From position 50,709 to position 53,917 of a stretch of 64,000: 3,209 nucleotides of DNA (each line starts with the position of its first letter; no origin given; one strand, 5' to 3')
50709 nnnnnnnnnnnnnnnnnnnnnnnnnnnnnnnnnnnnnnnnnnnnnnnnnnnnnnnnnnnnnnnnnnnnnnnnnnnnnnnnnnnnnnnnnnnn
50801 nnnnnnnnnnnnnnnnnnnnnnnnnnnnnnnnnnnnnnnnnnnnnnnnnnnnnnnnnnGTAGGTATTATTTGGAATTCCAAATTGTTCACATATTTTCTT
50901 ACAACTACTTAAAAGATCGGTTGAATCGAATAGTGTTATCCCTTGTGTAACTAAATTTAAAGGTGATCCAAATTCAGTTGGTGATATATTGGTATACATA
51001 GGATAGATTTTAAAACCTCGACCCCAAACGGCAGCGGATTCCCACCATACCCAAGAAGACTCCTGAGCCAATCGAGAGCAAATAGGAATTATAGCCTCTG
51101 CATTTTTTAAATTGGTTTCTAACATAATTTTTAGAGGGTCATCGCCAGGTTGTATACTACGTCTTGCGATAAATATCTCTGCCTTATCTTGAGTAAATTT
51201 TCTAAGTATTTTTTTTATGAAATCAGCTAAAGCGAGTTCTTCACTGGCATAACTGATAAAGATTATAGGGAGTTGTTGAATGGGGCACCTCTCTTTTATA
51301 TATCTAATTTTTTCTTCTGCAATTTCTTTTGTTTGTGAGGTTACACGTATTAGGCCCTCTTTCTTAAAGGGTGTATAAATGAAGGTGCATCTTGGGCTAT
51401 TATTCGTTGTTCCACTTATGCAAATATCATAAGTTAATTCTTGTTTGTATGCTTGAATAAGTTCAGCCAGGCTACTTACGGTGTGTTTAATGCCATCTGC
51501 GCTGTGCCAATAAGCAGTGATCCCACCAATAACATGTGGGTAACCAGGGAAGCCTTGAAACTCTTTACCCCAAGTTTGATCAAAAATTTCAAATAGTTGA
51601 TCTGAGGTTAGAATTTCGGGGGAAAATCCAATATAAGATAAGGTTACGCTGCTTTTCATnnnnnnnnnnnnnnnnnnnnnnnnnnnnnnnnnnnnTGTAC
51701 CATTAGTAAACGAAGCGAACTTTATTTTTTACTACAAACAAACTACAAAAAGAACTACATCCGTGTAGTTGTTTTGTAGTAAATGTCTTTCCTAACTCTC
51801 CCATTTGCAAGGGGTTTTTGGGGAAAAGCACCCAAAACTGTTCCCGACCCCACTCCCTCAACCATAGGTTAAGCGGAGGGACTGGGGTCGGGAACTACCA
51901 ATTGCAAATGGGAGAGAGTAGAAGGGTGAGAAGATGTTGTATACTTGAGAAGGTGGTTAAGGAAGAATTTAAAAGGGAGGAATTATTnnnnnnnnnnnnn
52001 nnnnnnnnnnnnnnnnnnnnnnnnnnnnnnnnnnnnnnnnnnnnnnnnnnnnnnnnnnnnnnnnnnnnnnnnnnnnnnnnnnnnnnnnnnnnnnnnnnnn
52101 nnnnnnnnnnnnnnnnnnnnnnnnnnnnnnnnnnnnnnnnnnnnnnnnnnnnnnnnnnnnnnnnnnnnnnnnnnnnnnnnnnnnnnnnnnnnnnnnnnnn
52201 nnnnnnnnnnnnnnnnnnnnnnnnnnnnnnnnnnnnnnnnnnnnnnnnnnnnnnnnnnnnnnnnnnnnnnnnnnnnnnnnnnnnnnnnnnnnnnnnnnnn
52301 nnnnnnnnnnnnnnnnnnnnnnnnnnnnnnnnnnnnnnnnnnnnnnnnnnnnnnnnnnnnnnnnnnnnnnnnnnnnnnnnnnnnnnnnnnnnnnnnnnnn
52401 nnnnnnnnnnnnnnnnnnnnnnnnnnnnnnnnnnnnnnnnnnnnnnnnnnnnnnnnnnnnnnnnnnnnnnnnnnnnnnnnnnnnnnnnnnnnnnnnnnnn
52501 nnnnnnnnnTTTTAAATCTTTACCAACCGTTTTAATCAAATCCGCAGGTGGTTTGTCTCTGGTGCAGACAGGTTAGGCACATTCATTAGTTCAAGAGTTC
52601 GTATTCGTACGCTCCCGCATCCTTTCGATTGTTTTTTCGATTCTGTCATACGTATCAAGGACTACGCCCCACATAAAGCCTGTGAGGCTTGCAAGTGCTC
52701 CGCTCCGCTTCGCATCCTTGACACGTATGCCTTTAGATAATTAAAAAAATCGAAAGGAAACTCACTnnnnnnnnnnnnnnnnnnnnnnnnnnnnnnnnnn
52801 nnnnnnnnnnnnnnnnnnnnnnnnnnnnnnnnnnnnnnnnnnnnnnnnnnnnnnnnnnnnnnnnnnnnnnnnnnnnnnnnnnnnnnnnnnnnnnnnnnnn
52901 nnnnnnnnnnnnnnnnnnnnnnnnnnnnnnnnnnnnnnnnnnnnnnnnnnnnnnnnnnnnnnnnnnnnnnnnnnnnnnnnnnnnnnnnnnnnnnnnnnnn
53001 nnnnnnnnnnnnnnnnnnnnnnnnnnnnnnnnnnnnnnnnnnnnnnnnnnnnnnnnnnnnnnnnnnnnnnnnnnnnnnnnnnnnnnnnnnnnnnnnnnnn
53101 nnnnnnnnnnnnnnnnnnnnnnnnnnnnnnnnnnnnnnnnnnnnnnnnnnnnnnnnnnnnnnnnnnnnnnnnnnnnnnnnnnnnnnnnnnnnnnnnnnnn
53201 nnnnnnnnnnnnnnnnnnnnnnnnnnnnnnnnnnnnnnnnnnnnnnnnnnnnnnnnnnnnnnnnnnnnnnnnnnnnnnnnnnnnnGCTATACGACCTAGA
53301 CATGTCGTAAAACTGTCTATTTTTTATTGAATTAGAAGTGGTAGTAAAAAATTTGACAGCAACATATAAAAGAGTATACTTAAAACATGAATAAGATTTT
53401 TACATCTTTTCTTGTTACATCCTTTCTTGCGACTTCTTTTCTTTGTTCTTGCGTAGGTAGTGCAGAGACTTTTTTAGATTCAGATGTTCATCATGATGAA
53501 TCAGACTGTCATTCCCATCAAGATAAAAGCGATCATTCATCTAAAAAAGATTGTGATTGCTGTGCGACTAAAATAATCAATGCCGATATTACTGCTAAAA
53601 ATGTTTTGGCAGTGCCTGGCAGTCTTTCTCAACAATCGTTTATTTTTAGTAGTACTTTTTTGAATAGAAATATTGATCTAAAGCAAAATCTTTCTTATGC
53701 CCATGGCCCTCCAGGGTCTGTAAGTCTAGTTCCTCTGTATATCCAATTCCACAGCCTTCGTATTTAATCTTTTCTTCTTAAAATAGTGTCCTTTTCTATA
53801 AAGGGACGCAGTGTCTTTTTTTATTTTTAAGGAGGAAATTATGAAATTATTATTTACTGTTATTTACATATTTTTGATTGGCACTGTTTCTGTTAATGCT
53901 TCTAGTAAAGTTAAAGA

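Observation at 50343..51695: Minus-strand TIR-domain protein with uncharacterised flanking domains inside a tRNA-linked island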

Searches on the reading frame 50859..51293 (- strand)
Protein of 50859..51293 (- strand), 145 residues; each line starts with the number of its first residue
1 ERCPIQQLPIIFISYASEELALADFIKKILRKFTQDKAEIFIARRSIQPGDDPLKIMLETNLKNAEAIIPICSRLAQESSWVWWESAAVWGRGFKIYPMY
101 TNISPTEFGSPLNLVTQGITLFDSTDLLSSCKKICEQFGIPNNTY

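Call 52: search_solved_structures(query=A4, max_evalue=10, show_alignments=3)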
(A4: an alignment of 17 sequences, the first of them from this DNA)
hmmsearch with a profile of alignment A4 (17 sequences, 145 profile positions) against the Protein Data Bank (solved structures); distinct sequences matched with E-value up to 10: 5.
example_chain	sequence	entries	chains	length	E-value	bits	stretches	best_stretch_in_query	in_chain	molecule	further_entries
5y8f_A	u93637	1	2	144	0.2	14.6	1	9-79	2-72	Sefir domain protein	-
5y8e_A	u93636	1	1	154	0.24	14.3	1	9-79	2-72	Sefir domain protein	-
5ixm_B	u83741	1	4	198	0.28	14.1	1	79-138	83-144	LPS-assembly lipoprotein LptE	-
3mlg_A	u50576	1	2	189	0.8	12.6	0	99-142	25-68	2X chimera of Helicobacter pylori protein HP0242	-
9r2b_B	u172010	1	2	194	3.6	10.5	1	26-81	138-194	de novo-designed alpha-helical barrel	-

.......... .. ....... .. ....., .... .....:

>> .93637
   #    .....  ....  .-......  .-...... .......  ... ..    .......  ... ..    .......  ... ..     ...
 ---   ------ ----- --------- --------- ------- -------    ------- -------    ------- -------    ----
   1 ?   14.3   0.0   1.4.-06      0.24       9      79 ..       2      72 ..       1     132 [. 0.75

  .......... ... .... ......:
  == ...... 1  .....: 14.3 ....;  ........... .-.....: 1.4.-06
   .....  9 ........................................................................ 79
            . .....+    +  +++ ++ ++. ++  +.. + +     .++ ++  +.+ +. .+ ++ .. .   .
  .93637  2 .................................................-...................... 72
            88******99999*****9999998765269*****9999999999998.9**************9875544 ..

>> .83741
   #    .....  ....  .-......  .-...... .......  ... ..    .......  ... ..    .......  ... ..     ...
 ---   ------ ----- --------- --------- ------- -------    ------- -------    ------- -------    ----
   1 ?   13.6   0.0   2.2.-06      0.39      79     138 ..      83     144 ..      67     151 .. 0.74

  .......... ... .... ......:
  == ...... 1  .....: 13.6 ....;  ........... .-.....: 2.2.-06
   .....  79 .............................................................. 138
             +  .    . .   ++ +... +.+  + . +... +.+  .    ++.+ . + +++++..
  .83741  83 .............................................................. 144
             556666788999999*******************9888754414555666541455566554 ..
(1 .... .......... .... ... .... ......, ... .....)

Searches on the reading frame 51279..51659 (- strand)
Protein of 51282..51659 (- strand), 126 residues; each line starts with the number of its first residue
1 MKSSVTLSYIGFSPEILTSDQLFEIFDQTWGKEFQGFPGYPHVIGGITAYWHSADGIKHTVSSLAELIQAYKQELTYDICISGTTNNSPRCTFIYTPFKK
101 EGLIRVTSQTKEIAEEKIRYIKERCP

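Call 26: search_solved_structures(query=A3, max_evalue=10)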
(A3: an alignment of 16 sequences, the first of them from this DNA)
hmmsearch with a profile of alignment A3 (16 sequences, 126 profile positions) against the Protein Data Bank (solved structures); distinct sequences matched with E-value up to 10: 4.
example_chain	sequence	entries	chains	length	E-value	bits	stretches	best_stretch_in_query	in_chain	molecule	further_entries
7aoi_BD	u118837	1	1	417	0.15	15.2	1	7-56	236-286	mL70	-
6hiv_BD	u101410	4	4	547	0.21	14.7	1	7-56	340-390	mL70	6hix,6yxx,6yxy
2jua_A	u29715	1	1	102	0.56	13.3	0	30-70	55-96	de novo protein S836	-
4ija_A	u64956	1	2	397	0.61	13.2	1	62-115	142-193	XylR protein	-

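Call 71: search_protein_families(library=pfam, alignment_id=A3, max_evalue=10)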
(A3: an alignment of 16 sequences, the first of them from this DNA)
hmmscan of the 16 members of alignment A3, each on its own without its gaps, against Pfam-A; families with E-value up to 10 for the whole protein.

A. member 1, seq(127 aa): 0 families

B. families by the number of members that match (of 16 scanned): 5 families
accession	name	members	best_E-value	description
PF20759.2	DUF6835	1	0.0095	Domain of unknown function (DUF6835)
PF16205.10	Ribosomal_S17_N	1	0.034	Ribosomal_S17 N-terminal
PF23863.2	CdsD_PD1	1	0.035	CdsD PD1 domain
PF03100.22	CcmE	1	0.22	CcmE domain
PF20585.4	Pectate_lyase_5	1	0.23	Putative pectate lyase-like adhesive domain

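Call 80: find_homologous_proteins(query=A3, max_evalue=0.001)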
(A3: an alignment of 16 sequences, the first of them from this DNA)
Query A3 (16 sequences): 475 candidates shared short words with the query, none scored E <= 0.001.

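Call 95: find_homologous_proteins(query=window:51282-51659:-, max_evalue=0.01)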
Query window:51282-51659:-: 2 candidates shared short words with the query, none scored E <= 0.01.

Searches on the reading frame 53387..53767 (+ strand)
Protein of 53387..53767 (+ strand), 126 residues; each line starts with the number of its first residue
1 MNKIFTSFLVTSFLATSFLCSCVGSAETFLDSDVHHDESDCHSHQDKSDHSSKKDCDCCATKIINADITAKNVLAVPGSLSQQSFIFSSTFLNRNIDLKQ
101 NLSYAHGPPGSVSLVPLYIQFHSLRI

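Call 4: search_protein_families(library=pfam, proteins=[window:53387-53767:+], max_evalue=1)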
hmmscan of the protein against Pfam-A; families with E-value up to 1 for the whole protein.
window:53387-53767:+ (126 aa): 2 families
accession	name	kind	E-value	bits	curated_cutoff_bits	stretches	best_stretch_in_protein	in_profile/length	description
PF11162.13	DUF2946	-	0.22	12.7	23.7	1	19-76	34-84/117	Protein of unknown function (DUF2946)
PF19650.4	DUF6153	-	0.5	11.6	27.7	1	33-66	38-71/116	Family of unknown function (DUF6153)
